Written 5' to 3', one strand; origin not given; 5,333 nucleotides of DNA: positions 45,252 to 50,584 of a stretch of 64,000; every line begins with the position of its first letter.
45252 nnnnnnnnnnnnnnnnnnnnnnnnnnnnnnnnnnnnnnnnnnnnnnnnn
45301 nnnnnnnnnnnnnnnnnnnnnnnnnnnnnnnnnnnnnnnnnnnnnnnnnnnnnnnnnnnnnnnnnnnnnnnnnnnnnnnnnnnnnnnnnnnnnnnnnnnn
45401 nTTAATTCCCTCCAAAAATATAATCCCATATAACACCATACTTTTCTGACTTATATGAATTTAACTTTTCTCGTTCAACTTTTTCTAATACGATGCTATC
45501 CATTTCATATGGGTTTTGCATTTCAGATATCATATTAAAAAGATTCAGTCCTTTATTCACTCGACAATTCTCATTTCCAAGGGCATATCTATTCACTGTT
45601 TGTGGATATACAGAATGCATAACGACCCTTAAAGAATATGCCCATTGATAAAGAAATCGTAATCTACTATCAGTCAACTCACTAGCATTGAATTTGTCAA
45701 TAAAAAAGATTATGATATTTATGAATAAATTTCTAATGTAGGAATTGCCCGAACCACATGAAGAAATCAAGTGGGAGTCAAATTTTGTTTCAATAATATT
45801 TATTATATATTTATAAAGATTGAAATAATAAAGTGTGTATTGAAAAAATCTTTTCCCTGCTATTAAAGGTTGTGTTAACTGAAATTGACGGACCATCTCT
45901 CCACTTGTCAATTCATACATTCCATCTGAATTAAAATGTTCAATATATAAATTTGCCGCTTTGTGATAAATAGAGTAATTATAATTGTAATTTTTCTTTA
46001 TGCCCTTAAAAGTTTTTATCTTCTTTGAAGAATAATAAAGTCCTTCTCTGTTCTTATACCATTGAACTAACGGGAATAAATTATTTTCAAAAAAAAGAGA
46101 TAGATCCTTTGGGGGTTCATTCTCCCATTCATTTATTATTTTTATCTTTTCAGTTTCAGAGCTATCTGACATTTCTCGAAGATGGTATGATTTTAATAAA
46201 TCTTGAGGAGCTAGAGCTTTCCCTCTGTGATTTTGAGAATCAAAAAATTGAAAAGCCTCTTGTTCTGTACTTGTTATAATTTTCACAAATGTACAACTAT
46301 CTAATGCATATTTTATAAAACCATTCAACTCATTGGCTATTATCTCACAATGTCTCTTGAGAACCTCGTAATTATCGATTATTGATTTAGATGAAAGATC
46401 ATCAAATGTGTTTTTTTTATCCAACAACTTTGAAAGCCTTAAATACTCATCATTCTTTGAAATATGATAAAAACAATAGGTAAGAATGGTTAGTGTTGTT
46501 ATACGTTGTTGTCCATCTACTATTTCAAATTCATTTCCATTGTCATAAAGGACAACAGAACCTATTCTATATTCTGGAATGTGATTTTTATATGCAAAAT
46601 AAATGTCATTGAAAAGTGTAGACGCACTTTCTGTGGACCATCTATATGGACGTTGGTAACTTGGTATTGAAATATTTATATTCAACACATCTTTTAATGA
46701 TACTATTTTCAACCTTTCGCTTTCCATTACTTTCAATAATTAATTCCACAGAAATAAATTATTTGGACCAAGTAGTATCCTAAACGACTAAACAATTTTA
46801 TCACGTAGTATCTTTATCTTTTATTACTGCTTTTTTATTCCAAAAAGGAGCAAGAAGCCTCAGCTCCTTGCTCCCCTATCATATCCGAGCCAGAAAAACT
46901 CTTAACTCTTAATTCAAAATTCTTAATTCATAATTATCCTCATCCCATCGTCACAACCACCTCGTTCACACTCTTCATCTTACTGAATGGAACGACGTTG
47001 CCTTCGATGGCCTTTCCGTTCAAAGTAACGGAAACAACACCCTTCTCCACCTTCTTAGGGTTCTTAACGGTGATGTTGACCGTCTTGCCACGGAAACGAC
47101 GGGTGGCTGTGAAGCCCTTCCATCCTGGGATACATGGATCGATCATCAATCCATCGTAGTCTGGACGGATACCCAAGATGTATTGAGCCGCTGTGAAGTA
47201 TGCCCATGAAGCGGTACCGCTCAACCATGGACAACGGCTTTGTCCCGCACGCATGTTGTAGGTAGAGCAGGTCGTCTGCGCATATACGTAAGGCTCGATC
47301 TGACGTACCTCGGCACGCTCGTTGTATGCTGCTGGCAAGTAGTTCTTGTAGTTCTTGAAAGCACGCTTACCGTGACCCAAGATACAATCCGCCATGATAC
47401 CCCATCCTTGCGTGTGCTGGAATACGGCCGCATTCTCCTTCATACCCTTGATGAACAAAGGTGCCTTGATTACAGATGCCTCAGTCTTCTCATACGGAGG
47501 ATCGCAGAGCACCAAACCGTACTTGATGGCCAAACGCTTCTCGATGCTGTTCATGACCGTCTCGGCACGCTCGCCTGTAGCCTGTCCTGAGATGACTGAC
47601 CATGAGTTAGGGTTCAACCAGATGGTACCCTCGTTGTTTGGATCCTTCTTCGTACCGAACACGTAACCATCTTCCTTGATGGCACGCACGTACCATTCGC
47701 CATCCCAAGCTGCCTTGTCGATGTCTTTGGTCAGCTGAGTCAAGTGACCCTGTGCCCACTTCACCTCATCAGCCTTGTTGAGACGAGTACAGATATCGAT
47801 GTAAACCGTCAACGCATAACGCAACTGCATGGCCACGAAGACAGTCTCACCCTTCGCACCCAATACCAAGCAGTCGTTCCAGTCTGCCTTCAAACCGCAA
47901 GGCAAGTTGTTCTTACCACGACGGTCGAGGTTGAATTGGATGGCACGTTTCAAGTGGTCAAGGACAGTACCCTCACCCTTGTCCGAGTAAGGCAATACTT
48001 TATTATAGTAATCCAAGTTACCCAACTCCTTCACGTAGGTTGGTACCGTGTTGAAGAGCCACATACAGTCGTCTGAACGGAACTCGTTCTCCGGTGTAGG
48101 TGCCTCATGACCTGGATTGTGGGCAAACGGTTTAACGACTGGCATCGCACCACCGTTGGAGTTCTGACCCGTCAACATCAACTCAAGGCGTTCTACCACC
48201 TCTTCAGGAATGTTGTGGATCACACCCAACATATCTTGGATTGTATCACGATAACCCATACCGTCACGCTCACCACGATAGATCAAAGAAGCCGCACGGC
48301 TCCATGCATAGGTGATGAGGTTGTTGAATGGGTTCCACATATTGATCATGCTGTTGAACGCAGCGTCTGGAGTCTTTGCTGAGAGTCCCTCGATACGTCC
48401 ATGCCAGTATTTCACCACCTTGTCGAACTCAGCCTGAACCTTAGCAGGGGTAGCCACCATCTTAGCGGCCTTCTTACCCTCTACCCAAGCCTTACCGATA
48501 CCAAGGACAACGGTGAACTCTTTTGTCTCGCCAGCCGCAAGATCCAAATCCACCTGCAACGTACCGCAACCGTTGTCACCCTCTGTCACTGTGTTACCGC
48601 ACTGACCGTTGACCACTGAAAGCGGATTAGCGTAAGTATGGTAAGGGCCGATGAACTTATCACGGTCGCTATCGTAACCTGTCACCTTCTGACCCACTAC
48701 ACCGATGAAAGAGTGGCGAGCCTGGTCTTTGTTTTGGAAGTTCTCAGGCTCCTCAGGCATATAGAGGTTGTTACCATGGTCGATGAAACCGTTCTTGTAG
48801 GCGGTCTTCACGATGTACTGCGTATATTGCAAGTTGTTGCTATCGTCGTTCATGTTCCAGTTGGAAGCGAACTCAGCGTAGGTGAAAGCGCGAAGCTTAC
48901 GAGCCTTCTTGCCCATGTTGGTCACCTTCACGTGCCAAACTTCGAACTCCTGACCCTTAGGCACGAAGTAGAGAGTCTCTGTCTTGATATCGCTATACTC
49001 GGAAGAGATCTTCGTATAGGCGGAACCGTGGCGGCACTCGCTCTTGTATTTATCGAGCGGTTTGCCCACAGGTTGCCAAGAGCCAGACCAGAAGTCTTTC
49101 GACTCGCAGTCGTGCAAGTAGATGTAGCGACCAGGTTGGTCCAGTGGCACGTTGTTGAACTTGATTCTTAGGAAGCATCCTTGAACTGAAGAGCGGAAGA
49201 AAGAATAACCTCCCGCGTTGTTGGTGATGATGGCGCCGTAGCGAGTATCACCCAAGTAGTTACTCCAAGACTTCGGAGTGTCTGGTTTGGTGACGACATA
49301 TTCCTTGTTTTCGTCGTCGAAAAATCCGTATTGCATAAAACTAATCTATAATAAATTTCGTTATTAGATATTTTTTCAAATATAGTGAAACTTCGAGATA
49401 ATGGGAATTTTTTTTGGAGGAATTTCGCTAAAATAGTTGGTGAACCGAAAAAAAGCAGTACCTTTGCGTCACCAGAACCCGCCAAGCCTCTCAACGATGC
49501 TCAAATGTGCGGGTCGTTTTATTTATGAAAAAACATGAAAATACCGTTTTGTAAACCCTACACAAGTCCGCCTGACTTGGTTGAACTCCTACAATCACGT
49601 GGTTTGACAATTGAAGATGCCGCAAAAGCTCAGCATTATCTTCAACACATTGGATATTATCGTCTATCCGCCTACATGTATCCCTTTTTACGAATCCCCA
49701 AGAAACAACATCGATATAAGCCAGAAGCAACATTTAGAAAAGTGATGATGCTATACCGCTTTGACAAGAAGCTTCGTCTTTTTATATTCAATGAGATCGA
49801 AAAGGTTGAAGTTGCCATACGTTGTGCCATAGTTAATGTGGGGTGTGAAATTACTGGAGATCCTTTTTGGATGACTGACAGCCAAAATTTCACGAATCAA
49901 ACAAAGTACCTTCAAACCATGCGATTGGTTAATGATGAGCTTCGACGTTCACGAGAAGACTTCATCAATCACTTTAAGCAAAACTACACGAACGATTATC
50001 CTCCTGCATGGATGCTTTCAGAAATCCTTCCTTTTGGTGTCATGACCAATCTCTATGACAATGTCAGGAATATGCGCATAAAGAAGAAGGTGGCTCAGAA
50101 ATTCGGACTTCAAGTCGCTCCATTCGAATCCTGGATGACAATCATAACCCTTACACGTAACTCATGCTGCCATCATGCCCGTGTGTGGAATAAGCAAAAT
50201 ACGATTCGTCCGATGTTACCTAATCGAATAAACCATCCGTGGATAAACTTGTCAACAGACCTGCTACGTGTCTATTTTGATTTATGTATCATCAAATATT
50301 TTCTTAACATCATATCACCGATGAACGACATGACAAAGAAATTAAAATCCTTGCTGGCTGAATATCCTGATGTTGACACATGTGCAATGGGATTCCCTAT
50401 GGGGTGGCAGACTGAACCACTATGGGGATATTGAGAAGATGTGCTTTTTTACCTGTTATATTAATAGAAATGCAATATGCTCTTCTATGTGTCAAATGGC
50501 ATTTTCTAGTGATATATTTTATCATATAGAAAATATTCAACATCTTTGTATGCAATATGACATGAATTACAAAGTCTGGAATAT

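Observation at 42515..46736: Candidate novel three-gene defence operon: DUF262, DUF262-DUF1524 and a DUF1016 PD-(D/E)XK nuclease with overlapping reading frames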

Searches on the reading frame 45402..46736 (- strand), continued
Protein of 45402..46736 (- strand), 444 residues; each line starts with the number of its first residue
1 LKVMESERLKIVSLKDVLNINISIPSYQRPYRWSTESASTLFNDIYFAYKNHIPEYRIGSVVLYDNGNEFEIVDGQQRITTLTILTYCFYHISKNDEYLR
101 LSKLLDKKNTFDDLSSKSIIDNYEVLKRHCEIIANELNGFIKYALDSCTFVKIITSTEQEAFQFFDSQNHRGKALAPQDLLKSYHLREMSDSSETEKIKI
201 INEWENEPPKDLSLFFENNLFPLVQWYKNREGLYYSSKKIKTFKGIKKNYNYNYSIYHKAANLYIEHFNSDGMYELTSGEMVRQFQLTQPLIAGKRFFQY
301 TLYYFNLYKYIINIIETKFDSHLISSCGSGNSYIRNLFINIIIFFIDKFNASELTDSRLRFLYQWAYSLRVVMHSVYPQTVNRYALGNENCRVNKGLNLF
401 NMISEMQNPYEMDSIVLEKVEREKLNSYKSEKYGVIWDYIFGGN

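Call 38: find_encoding_contigs(protein=P0009, flank=7000, max_places=4)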
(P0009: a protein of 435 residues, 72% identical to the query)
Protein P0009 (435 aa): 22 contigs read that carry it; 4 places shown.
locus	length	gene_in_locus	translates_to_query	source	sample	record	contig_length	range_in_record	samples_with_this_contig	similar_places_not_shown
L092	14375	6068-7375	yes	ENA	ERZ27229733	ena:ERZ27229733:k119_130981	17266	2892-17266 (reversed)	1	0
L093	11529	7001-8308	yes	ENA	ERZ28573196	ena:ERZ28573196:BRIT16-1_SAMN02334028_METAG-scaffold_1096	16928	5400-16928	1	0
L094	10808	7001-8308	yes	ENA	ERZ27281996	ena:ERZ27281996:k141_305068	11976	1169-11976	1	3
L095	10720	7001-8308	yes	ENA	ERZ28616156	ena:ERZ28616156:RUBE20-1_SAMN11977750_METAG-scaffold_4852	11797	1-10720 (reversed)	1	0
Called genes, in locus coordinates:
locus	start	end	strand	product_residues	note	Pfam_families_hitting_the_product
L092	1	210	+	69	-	?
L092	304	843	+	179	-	PF02525:Flavodoxin_2, PF03358:FMN_red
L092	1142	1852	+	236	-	-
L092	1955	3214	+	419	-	-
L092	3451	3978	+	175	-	PF13958:ToxN_toxin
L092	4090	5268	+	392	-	-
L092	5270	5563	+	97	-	-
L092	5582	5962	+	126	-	PF05099:TerB (faint)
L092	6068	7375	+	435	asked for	PF03235:GmrSD_N, PF25202:DUF7834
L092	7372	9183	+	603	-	PF03235:GmrSD_N, PF07510:GmrSD_C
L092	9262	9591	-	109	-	PF12844:HTH_19 (weak), PF01381:HTH_3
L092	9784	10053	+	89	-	-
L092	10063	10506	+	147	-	-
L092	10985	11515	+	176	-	-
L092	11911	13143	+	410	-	PF13495:Phage_int_SAM_4, PF00589:Phage_integrase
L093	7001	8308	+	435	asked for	PF03235:GmrSD_N, PF25202:DUF7834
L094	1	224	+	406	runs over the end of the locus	-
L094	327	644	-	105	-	PF13560:HTH_31, PF01381:HTH_3, PF12844:HTH_19, PF13443:HTH_26 (weak)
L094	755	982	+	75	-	-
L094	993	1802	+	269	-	PF13306:LRR_5, PF13855:LRR_8 (faint), PF13306:LRR_5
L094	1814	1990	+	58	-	PF18439:zf_UBZ (faint)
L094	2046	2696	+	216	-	PF13958:ToxN_toxin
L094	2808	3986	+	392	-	-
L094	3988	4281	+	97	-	-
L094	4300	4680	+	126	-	PF05099:TerB (faint)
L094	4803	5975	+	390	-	-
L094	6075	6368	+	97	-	-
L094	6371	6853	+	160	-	-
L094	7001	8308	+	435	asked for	PF03235:GmrSD_N, PF25202:DUF7834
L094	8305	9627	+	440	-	PF03235:GmrSD_N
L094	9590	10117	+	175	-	PF07510:GmrSD_C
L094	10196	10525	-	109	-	PF12844:HTH_19 (weak), PF01381:HTH_3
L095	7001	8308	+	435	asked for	PF03235:GmrSD_N, PF25202:DUF7834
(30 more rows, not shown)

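Call 58: predict_structure(alignment_id=A1)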
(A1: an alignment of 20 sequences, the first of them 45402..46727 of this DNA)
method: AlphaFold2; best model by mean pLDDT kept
length: 441 residues; sequences in the alignment: 20
mean_pLDDT: 77.9   pTM: 0.55
mean pLDDT of the five models: 77.9, 75.9, 75.2, 74.0, 73.8
residues with pLDDT >= 90: 120; 70-90: 202; 50-70: 80; < 50: 39
segments of 3 or more residues with pLDDT < 50: 162-172, 243-258, 284-288
pLDDT, mean of each block of 10 residues (from residue 1): 71 93 80 87 89 85 87 91 94 92 81 91 95 95 90 69 44 60 64 70 77 83 77 61 38 42 61 57 50 73 88 88 78 93 82 94 88 86 86 88 83 85 63 80 35
secondary structure, 60 per line:
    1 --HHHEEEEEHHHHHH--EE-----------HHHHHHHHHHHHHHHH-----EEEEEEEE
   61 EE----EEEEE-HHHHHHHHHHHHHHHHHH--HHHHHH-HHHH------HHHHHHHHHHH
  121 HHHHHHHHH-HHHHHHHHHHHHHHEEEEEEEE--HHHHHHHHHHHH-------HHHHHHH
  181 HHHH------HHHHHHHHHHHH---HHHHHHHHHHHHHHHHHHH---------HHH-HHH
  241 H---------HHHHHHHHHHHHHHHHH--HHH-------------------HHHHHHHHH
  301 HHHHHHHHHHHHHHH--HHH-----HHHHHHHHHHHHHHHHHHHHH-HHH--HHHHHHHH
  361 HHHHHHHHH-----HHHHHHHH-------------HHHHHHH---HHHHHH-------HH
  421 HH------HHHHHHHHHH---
elements in order: E6-10 H11-16 H32-47 E53-62 E67-71 H73-90 H93-98 H100-103 H110-129 H131-144 E145-152 H155-166 H174-184 H191-202 H206-224 H238-241 H251-267 H292-315 H326-346 H353-369 H375-382 H396-402 H406-411 H419-422 H429-438

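Call 61: fold_search(model_id=the predicted structure, library=pdb)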
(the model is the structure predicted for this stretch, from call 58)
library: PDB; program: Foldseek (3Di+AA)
matches with E <= 10: 34; with E <= 0.001: 6
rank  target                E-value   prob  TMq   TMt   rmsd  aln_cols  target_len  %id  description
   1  9jfl_B                8.6e-07  1.00  0.29  0.23  14.2       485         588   12  Molecular basis of the phosphorothioation-sensing antiphage defence system DndBCDE-DndI (released 2024-12-11)
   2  9jfl_A                2.4e-06  1.00  0.30  0.23  14.9       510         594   13  Molecular basis of the phosphorothioation-sensing antiphage defence system DndBCDE-DndI (released 2024-12-11)
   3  6jiv_C                6.4e-06  1.00  0.28  0.24  15.1       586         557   13  SspE crystal structure (released 2020-03-25)
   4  6jiv_A                1.9e-05  1.00  0.27  0.22  17.3       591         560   13  SspE crystal structure (released 2020-03-25)
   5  7drs_A                4.5e-05  1.00  0.31  0.19  16.5       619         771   12  Structure of SspE_40224 (released 2022-06-29)
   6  7drr_A                1.3e-04  1.00  0.27  0.17  17.1       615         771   12  Structure of SspE-R100A protein (released 2022-06-29)
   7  7p9m_B                9.7e-02  0.33  0.19  0.16  17.4       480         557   13  BrxU, GmrSD-family Type IV restriction enzyme (released 2021-12-08)
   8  8qa9_B                5.4e-01  0.28  0.16  0.29  12.5       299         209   10  Crystal structure of the RK2 plasmid encoded co-complex of the C-terminally truncated transcriptional repressor protei (released 2024-02-21)
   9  7bnr_A                6.0e-01  0.51  0.17  0.33  12.8       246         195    8  Crystal structure of a ParB Q52A mutant from Myxococcus xanthus bound to CTPyS (released 2021-09-08)
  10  6eez_A                6.3e-01  0.12  0.10  0.16  14.5       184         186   11  Crystal Structure of the thiol-disulfide exchange protein alpha-DsbA2 from Wolbachia pipientis (released 2019-04-17)
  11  6sdk_B                7.9e-01  0.38  0.16  0.31  12.7       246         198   10  Crystal structure of bacterial ParB dimer bound to CDP (released 2019-10-23)
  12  7bnk_A                1.0e+00  0.33  0.16  0.32  12.8       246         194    8  Crystal structure of ParB from Myxococcus xanthus bound to CDP and Monothiophosphate (released 2021-09-08)
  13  7bnk_B                1.1e+00  0.30  0.16  0.33  12.8       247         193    9  Crystal structure of ParB from Myxococcus xanthus bound to CDP and Monothiophosphate (released 2021-09-08)
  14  7bnr_B                1.3e+00  0.35  0.17  0.32  12.5       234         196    8  Crystal structure of a ParB Q52A mutant from Myxococcus xanthus bound to CTPyS (released 2021-09-08)
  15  6sdk_A                1.6e+00  0.15  0.12  0.24  17.4       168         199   11  Crystal structure of bacterial ParB dimer bound to CDP (released 2019-10-23)
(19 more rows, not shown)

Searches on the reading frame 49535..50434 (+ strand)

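Call 51: search_protein_families(library=pfam, proteins=[window:49535-50434:+], max_evalue=0.001)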
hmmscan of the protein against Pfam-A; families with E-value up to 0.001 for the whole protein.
window:49535-50434:+ (299 aa): 1 family
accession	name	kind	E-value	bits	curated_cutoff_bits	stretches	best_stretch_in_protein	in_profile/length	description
PF07751.16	Abi_2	-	2.4e-55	188.2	25.6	1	34-219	1-184/184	Abi-like protein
